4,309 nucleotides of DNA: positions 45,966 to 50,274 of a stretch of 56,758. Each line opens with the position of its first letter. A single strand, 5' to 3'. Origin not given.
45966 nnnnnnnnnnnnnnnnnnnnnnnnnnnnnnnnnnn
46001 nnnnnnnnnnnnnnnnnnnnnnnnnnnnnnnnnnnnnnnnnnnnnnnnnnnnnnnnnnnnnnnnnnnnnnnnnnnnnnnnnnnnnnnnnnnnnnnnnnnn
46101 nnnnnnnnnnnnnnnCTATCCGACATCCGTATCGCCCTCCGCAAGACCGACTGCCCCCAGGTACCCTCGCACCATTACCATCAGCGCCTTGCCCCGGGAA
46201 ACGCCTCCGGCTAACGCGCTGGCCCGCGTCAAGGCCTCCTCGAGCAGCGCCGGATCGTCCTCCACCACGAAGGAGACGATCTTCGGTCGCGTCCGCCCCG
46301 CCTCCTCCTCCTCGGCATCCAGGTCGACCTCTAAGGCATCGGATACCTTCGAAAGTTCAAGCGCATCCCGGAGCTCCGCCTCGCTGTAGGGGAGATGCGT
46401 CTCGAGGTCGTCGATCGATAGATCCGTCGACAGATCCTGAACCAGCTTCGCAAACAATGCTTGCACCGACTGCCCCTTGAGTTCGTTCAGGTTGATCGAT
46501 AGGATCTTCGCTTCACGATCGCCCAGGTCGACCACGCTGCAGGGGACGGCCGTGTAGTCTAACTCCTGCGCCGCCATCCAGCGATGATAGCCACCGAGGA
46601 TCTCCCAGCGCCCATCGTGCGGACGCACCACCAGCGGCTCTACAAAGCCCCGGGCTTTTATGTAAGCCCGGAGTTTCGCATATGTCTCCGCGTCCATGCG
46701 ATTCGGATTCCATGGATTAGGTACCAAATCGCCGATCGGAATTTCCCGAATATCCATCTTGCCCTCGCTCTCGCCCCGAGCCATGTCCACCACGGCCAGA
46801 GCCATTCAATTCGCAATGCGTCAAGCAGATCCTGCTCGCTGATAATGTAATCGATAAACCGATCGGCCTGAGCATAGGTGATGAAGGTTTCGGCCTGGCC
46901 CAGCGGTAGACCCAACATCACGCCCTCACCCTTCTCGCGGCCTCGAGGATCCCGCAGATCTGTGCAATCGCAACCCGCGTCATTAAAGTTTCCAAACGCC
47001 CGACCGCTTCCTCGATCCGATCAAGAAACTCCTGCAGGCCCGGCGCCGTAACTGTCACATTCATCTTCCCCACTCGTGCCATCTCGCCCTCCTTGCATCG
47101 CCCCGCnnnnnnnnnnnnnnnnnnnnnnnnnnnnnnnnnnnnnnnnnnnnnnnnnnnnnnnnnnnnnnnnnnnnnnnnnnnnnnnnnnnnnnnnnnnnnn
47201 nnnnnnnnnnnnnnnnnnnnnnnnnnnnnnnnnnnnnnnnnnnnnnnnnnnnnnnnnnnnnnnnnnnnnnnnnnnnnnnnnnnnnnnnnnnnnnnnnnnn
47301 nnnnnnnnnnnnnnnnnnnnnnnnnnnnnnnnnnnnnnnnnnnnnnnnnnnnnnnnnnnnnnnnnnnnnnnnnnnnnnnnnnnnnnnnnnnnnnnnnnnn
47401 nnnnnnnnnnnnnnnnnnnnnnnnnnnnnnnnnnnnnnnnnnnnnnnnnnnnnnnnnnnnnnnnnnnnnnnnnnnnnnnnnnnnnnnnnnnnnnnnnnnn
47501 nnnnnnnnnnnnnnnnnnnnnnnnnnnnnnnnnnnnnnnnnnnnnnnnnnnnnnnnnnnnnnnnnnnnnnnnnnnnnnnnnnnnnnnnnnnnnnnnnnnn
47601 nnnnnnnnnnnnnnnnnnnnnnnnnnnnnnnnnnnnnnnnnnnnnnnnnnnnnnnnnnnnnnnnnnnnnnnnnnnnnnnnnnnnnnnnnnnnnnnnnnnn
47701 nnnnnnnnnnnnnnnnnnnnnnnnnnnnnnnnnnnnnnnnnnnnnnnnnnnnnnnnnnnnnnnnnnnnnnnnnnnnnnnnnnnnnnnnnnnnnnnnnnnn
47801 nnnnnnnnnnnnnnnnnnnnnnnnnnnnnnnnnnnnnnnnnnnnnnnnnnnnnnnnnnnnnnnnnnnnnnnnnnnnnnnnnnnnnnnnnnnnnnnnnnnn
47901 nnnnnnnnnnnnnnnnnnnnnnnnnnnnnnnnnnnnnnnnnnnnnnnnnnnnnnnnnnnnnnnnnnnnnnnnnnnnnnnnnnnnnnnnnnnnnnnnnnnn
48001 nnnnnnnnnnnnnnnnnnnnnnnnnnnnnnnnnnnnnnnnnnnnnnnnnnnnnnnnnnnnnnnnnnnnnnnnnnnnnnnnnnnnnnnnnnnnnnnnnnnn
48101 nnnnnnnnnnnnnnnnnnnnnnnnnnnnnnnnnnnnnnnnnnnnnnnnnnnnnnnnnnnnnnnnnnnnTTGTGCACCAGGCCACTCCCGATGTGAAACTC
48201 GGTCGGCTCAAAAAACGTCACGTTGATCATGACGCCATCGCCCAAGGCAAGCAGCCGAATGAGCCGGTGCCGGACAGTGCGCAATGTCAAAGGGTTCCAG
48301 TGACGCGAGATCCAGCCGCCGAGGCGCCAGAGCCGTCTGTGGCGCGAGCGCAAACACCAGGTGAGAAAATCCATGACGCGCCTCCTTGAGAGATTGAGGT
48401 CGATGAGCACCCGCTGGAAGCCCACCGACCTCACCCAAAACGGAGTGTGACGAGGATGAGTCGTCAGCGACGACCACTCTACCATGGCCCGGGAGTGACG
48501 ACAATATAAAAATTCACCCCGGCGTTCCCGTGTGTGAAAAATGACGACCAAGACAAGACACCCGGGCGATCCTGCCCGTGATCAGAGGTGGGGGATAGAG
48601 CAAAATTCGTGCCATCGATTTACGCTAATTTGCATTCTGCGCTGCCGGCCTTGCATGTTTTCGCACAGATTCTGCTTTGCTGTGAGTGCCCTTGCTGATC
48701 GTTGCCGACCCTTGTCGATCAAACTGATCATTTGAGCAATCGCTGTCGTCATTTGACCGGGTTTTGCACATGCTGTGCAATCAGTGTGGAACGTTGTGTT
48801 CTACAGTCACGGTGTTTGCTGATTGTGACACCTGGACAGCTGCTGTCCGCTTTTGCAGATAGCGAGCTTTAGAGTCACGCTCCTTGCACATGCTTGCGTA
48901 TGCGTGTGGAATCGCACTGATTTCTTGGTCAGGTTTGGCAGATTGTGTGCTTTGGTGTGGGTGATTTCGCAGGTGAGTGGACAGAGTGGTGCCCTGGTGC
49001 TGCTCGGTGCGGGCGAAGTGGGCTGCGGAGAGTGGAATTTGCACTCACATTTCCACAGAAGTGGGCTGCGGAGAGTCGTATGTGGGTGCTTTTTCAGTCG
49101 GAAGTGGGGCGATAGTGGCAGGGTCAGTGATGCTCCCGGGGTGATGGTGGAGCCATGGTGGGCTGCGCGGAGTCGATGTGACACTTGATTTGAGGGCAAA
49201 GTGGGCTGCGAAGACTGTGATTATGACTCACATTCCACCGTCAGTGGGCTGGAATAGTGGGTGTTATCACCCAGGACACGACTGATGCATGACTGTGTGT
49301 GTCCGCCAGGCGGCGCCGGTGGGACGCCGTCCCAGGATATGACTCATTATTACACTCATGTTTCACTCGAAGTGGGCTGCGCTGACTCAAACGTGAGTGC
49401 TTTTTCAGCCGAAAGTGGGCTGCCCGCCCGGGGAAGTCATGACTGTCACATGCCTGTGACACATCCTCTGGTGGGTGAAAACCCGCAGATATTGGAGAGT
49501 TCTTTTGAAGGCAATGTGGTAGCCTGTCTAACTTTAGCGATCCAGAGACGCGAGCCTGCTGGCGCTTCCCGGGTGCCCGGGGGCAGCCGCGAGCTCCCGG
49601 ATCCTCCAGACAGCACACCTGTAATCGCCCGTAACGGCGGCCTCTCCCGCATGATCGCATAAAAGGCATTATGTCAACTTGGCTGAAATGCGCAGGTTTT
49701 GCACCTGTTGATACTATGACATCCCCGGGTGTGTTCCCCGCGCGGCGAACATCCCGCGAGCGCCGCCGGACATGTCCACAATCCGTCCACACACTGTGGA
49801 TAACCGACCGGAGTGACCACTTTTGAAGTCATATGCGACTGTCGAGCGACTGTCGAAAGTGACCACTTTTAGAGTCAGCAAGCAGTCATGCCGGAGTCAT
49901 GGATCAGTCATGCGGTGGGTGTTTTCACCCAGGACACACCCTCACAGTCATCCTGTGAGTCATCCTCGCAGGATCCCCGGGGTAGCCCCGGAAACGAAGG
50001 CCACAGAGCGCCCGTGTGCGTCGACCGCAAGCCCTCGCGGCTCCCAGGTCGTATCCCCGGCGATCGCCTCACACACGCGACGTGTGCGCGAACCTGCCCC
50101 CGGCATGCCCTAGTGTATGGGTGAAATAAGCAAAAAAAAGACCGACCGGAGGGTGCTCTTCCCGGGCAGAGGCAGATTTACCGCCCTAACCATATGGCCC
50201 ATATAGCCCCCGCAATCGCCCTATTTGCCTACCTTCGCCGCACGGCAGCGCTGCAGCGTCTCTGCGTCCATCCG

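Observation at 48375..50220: A 1.85-kb gene desert packed with repeats between the early and late blocks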

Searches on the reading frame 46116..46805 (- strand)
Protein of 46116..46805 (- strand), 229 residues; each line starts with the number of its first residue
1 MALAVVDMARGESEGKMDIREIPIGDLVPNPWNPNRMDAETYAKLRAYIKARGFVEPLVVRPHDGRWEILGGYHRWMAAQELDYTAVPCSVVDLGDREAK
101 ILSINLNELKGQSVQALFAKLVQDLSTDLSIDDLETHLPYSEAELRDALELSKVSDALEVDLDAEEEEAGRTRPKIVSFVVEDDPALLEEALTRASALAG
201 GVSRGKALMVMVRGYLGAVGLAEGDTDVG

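Call 11: search_protein_families(library=pfam, proteins=[window:46116-46805:-], max_evalue=0.01)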
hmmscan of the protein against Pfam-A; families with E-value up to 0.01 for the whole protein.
window:46116-46805:- (229 aa): 1 family
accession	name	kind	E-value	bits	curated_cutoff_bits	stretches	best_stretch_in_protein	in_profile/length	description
PF02195.25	ParB_N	-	5.6e-14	52.4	26.3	1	18-104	2-90/95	ParB N-terminal domain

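Call 12: search_protein_families(library=phrogs, proteins=[window:46116-46805:-], max_evalue=0.01)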
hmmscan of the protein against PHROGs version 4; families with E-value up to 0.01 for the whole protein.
window:46116-46805:- (229 aa): 24 families
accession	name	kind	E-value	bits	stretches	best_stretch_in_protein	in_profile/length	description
phrog_723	-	DNA, RNA and nucleotide metabolism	1.2e-29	104.7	1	16-215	10-219/223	ParB-like partition protein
phrog_498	-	other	3.6e-23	83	1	8-168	24-183/633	DNA methyltransferase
phrog_4715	-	DNA, RNA and nucleotide metabolism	1.6e-20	74.1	1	12-108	140-238/630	ParB-like partition protein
phrog_620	-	DNA, RNA and nucleotide metabolism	3.8e-20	73.9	1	16-160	6-146/217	ParB-like partition protein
phrog_2159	-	DNA, RNA and nucleotide metabolism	4.3e-18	66.8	1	18-146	60-198/365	ParB-like partition protein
phrog_8071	-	DNA, RNA and nucleotide metabolism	3.5e-17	63.7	1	16-149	4-130/389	ParB-like partition protein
phrog_26387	-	DNA, RNA and nucleotide metabolism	3e-16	60.6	1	19-143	10-139/252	ParB-like partition nuclease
phrog_3264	-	DNA, RNA and nucleotide metabolism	1.3e-13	52.3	1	17-105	47-136/337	ParB-like partition protein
phrog_6218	-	DNA, RNA and nucleotide metabolism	9.8e-12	45.7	1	17-105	3-92/506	ParB-like partition protein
phrog_940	-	DNA, RNA and nucleotide metabolism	8.8e-10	39.3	1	17-148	4-134/388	nuclease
phrog_1033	-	DNA, RNA and nucleotide metabolism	2.2e-09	38.6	1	7-114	20-138/334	ParB-like partition protein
phrog_9353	-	unknown function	1e-08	36.4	1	29-135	21-133/245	-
phrog_930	-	DNA, RNA and nucleotide metabolism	1.2e-08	36.1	1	18-192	6-177/223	ParB-like partition protein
phrog_3951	-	unknown function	1.2e-08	35.9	1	15-107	14-111/301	-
phrog_7405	-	unknown function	1.2e-07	32.6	1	15-125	20-133/250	-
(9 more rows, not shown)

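Call 22: find_homologous_proteins(query=window:46116-46805:-, max_evalue=1e-10)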
Query window:46116-46805:- (229 aa): 160 proteins with E <= 1e-10 among 3248 candidates; the best 120 are listed.
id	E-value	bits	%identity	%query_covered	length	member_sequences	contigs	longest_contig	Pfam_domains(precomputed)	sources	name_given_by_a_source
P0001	1.3e-137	475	97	100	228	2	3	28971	PF02195.27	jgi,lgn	-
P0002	3.1e-91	323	70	95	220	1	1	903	PF02195.27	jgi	jgi:ParB-like chromosome segregation protein Spo0J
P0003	8.3e-89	315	71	89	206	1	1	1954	PF02195.27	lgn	-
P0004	1.2e-85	305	70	89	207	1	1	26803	PF02195.27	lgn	-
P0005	3.1e-76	274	72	80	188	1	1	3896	PF02195.27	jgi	jgi:ParB-like chromosome segregation protein Spo0J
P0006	2.1e-71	258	60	89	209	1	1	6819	PF02195.27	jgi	jgi:ParB family chromosome partitioning protein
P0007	2.8e-71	258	60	89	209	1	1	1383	PF02195.27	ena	-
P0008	4.7e-71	257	60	89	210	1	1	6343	PF02195.27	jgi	jgi:ParB/RepB/Spo0J family partition protein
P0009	7.4e-71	257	59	89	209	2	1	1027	PF02195.27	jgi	jgi:ParB family chromosome partitioning protein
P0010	1.8e-70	255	60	89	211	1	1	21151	PF02195.27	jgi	jgi:ParB family chromosome partitioning protein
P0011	2.1e-70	255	59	88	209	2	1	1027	PF02195.27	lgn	-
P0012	3.0e-70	255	60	89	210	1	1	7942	PF02195.27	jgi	jgi:ParB family chromosome partitioning protein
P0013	4.0e-70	254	59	89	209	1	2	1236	PF02195.27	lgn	-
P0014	5.4e-69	250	58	89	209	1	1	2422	PF02195.27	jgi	-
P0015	1.3e-68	249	59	89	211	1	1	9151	PF02195.27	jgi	jgi:ParB family chromosome partitioning protein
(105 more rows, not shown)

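Call 23: find_encoding_contigs(protein=P0004, flank=10000, max_places=3)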
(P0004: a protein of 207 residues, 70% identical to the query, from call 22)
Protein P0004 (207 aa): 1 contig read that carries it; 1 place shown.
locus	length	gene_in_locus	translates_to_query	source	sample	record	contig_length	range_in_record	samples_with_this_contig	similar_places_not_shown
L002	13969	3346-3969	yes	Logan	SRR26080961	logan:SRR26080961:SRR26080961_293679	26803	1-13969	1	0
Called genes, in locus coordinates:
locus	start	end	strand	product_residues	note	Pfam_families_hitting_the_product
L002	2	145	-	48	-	?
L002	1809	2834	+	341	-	PF02086:MethyltransfD12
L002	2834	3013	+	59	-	-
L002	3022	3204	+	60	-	-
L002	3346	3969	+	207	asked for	PF02195:ParB_N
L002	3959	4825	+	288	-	-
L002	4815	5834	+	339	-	PF00884:Sulfatase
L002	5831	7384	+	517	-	-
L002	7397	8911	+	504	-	PF04860:Phage_portal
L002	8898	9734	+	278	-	PF04233:Phage_Mu_F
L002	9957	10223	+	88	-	-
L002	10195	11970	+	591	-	PF06150:ChaB, PF14550:Peptidase_S78_2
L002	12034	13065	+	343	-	-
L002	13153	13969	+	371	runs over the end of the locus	PF01075:Glyco_transf_9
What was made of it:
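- The portal and Mu-F/SPP1-gp7-like head genes fit headful phages (call 23).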

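Call 24: find_encoding_contigs(protein=P0010, flank=10000, max_places=3)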
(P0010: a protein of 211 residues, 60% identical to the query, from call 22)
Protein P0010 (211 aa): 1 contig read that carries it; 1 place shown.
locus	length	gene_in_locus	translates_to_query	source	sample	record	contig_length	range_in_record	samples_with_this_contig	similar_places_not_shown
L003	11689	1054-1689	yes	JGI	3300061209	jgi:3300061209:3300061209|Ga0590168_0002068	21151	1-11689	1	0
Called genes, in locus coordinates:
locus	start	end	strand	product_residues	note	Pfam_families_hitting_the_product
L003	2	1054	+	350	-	?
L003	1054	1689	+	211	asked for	PF02195:ParB_N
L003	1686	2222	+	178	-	-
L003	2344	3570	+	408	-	-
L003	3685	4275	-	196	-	-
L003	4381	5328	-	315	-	PF04552:Sigma54_DBD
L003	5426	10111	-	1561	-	PF13191:AAA_16 (weak)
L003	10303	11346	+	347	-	PF01548:DEDD_Tnp_IS110, PF02371:Transposase_20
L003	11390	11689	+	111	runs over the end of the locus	-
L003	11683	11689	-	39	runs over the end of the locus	-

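Call 29: find_related_loci(query=A1, collection=viral_contigs, flank=10000)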
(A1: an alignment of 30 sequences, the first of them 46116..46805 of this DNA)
Query A1 (229 aa) in viral_contigs; peptide patterns used: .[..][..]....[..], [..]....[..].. (x = any residue, [..] = any of these).
84 stretches matched a pattern; 4 encode a relative of the query (tblastn E <= 1e-3); 4 distinct loci.
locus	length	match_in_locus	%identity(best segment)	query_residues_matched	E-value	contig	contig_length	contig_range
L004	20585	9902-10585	97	1-228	9e-146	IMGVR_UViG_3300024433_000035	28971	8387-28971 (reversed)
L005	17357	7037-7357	39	27-132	1e-19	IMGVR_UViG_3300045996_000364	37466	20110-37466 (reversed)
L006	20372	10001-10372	37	17-142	1e-15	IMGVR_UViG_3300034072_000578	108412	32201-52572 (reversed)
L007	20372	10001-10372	37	17-142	1e-15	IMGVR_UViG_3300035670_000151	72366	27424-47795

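Call 30: find_related_loci(query=A1, collection=metagenome_contigs, flank=6000)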
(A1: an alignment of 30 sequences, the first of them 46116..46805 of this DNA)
Query A1 (229 aa) in metagenome_contigs; peptide patterns used: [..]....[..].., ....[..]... (x = any residue, [..] = any of these).
328 stretches matched a pattern; 114 encode a relative of the query (tblastn E <= 1e-3); the best 80 are kept; 80 distinct loci.
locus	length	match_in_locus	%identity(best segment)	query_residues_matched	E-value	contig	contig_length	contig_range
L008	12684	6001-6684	97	1-228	4e-145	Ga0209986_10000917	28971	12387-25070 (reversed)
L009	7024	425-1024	59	17-217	2e-76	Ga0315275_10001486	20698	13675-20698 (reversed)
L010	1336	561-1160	57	17-217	4e-81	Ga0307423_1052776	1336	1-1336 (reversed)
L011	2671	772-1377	60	17-219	2e-77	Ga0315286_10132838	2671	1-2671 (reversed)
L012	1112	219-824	58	17-219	1e-80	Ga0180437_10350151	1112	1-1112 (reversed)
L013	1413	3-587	60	24-219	1e-78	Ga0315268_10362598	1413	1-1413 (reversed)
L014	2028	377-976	58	17-217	2e-76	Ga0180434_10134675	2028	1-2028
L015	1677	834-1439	57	17-219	4e-76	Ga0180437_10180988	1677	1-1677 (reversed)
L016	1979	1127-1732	55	17-219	1e-73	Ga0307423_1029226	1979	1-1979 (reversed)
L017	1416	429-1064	54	5-218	4e-75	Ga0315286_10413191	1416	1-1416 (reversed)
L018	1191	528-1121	55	17-215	1e-74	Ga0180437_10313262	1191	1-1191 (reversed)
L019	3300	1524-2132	58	16-217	7e-70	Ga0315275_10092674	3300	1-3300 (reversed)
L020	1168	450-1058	54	16-218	3e-74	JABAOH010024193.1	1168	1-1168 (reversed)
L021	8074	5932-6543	55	15-218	6e-69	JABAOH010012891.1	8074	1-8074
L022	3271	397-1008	55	15-218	4e-69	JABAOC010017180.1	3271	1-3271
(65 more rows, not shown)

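Call 31: find_related_loci(query=A1, collection=genome_contigs, flank=6000)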
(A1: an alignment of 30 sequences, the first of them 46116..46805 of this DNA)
Query A1 (229 aa) in genome_contigs; peptide patterns used: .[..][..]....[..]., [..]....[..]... (x = any residue, [..] = any of these).
77 stretches matched a pattern; 28 encode a relative of the query (tblastn E <= 1e-3); 28 distinct loci.
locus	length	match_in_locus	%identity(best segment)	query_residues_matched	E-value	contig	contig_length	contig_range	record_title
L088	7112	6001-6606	58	17-219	8e-75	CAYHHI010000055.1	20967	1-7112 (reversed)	MAG TPA_asm: uncultured bacterium isolate ERP119294_co4_75 genome assembly, contig: NODE_2222_length_20967_cov_9.138389,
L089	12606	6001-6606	59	17-219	2e-74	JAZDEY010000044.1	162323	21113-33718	MAG: Candidatus Eisenbacteria bacterium isolate MEGAHIT-group-0.172 k141_14263841, whole genome shotgun sequence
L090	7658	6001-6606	57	17-219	5e-73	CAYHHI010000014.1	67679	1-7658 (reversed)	MAG TPA_asm: uncultured bacterium isolate ERP119294_co4_75 genome assembly, contig: NODE_324_length_67679_cov_8.828286,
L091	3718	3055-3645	59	17-214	5e-72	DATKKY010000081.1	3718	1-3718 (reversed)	MAG TPA_asm: bacterium isolate SMAG_U14670 k141_1332007, whole genome shotgun sequence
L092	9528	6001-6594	57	17-215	4e-71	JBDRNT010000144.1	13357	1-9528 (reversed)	MAG: Candidatus Eisenbacteria bacterium isolate MEGAHIT-group-1.912 k141_7766503, whole genome shotgun sequence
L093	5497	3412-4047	56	10-220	2e-69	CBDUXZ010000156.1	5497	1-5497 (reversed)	MAG TPA_asm: uncultured bacterium isolate SRR22302371_concoct_58 genome assembly, contig: ERZ26661859.15091, whole genom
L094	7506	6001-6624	54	14-220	1e-66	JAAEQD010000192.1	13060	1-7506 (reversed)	MAG: Candidatus Zixiibacteriota bacterium isolate Gpa_9 GpaG_CONTIG2160557, whole genome shotgun sequence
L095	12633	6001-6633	50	8-219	1e-65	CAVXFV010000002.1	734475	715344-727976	MAG: Candidatus Latescibacteria bacterium isolate MFD02416.bin.2.66 genome assembly, contig: contig_31229, whole genome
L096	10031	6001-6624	53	14-220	5e-65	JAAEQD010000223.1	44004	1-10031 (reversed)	MAG: Candidatus Zixiibacteriota bacterium isolate Gpa_9 GpaG_CONTIG2551807, whole genome shotgun sequence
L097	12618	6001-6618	53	13-217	6e-65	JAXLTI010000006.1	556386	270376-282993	MAG: bacterium isolate STL-ARS1 C1.278.fa-6, whole genome shotgun sequence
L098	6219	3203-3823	54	13-218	1e-63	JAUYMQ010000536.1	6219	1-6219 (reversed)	MAG: Deltaproteobacteria bacterium isolate C24_metabat.bin.90 C24_k141_542549, whole genome shotgun sequence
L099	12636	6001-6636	51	7-217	1e-61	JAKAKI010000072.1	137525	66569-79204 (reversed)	MAG: bacterium isolate WY4.bin59 NODE_117_length_137525_cov_7.072454, whole genome shotgun sequence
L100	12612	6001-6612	52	14-216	1e-61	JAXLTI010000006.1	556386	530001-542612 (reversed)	MAG: bacterium isolate STL-ARS1 C1.278.fa-6, whole genome shotgun sequence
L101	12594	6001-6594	50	19-216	7e-61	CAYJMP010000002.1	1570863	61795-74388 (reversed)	MAG TPA_asm: uncultured Ignavibacteria bacterium isolate ERP124720_co1_51 genome assembly, contig: NODE_2_length_1570863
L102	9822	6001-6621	52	14-220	4e-60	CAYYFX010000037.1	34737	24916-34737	MAG TPA_asm: uncultured Gemmatimonadota bacterium isolate SRP239054_co1_84 genome assembly, contig: NODE_780_length_3473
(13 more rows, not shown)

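Call 41: find_encoding_contigs(protein=P0005, flank=10000, max_places=3)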
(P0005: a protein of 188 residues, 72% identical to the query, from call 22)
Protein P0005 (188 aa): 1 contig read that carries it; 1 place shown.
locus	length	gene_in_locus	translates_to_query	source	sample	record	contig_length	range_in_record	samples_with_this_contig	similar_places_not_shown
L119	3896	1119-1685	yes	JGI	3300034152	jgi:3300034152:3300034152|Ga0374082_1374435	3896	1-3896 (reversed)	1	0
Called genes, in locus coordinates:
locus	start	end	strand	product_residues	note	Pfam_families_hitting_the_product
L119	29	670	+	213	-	-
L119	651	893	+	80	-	-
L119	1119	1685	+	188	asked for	PF02195:ParB_N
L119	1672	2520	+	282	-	-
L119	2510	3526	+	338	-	PF00884:Sulfatase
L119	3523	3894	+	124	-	?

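Call 42: find_encoding_contigs(protein=P0003, flank=10000, max_places=3)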
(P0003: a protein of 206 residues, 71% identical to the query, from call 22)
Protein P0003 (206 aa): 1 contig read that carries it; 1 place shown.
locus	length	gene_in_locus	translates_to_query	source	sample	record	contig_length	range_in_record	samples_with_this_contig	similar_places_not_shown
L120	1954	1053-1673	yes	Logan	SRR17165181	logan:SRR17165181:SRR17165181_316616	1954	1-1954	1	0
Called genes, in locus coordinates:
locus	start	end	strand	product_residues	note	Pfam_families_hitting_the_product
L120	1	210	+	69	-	?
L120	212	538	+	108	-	-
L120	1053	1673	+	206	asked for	PF02195:ParB_N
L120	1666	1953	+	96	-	?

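Call 61: search_solved_structures(query=A1, max_evalue=0.01)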
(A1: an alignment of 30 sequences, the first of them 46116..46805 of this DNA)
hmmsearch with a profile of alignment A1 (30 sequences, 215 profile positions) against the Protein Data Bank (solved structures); distinct sequences matched with E-value up to 0.01: 10.
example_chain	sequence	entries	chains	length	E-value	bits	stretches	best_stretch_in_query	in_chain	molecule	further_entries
7nfu_A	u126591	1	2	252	6.7e-19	71.9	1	5-168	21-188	Nucleoid occlusion protein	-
7ng0_A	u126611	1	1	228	3e-18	69.8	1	11-169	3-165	Nucleoid occlusion protein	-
7ol9_A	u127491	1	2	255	1.2e-16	64.5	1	7-166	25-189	Nucleoid occlusion protein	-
6sdk_A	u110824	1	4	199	2.6e-15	60.2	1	11-161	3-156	Stage 0 sporulation protein J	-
1vz0_A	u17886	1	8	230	2.6e-14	56.9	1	12-148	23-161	Chromosome-partitioning protein Spo0J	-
6t1f_A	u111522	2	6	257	4.6e-13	52.8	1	13-157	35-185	Chromosome-partitioning protein ParB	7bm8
7bnk_A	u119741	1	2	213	9.2e-10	42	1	12-97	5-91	ParB family protein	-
7o0n_A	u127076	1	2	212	9.4e-10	42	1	12-97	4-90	ParB family protein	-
7bnr_A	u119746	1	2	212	1.2e-09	41.6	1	12-97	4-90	ParB family protein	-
4umk_A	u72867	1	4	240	1.6e-09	41.3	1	9-159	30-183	PROBABLE CHROMOSOME-PARTITIONING PROTEIN PARB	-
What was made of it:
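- The ParB-like protein aligns to Noc/Spo0J across the N-terminal and central domains (call 61).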

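Call 91: search_protein_families(library=ncbifam, proteins=[window:46116-46805:-], max_evalue=0.01)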
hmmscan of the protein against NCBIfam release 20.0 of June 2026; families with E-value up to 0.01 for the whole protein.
window:46116-46805:- (229 aa): 6 families
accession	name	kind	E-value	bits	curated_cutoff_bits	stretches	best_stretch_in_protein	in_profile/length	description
TIGR04285.1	nucleoid_noc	exception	4e-13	49.3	315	1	19-104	2-88/255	nucleoid occlusion protein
TIGR00180.1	parB_part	domain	5.4e-12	45.8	58.45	1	19-169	5-161/186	ParB/RepB/Spo0J family partition protein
TIGR03734.1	PRTRC_parB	hypoth_equivalog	7.4e-08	31.4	278.6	1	36-107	11-87/555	PRTRC system ParB family protein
NF053625.1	SerKinSerKArch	equivalog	1.6e-05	24.2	380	1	53-103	46-99/244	ADP-dependent L-serine kinase SerK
TIGR03454.1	partition_RepB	equivalog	3.9e-05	23.2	201.5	1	33-101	77-149/325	plasmid partitioning protein RepB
NF010440.0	PRK13866.1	equivalog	0.0088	15.2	522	0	41-124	89-177/336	plasmid partitioning protein RepB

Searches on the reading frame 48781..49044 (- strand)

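Call 101: search_protein_families(library=pfam, proteins=[window:48781-49044:-], max_evalue=0.1)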
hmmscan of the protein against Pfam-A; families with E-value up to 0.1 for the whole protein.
window:48781-49044:- (87 aa): 1 family
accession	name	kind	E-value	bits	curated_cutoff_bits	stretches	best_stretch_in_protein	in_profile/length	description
PF22887.1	DUF7022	-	0.05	14.3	27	1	6-55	14-65/166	Family of unknown function (DUF7022)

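Call 102: search_protein_families(library=phrogs, proteins=[window:48781-49044:-], max_evalue=0.1)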
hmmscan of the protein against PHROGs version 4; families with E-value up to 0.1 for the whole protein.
window:48781-49044:- (87 aa): 1 family
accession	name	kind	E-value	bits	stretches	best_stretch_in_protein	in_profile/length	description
phrog_4516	-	unknown function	0.078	14.2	1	7-78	15-88/171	-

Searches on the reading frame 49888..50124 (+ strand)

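Call 101: search_protein_families(library=pfam, proteins=[window:49888-50124:+], max_evalue=0.1)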
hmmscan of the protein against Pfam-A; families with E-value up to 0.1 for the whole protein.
window:49888-50124:+ (78 aa): 1 family
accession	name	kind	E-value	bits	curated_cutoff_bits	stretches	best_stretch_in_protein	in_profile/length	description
PF19428.4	Sema4F_C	-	0.093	12.6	27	1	19-54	131-166/197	Semaphorin 4F C-terminal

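Call 102: search_protein_families(library=phrogs, proteins=[window:49888-50124:+], max_evalue=0.1)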
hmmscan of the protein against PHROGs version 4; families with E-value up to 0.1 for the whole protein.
window:49888-50124:+ (78 aa): 0 families
